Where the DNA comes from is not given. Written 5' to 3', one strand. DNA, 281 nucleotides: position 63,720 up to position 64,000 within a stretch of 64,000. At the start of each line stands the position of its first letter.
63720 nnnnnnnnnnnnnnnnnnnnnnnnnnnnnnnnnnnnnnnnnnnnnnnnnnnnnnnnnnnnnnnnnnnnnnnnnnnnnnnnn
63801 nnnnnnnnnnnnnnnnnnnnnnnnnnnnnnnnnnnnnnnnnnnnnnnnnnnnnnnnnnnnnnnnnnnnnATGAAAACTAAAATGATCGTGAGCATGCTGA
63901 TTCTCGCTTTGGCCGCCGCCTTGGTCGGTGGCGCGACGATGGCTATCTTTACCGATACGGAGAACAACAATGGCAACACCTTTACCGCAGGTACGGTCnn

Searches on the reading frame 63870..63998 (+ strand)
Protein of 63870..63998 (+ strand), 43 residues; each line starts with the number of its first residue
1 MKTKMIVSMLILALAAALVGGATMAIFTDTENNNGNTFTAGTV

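Call 5: search_protein_families(library=pfam, proteins=[window:63870-63998:+], max_evalue=1)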
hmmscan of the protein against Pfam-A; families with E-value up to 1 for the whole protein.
window:63870-63998:+ (43 aa): 3 families
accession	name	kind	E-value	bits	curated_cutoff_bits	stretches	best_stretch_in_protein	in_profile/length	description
PF12389.13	Peptidase_M73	-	2.2e-05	24.8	22.5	1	2-43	3-43/196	Camelysin metallo-endopeptidase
PF13663.11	DUF4148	-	0.032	15.1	27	1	1-29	1-28/62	Domain of unknown function (DUF4148)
PF12729.13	4HB_MCP_1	-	0.052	13.5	27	1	2-22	5-25/181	Four helix bundle sensory module for signal transduction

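Call 6: search_protein_families(library=ncbifam, proteins=[window:63870-63998:+], max_evalue=1)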
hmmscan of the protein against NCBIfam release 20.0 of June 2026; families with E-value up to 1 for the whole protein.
window:63870-63998:+ (43 aa): 2 families
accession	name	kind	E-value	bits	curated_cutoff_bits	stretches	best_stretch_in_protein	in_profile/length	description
TIGR04088.1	cognate_SipW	domain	1.1e-09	38.2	19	1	9-43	1-34/34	SipW-dependent-type signal peptide-containing protein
NF046066.1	BioflmMtrxTasA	equivalog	0.00042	19.8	450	1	1-42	3-43/264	biofilm matrix protein TasA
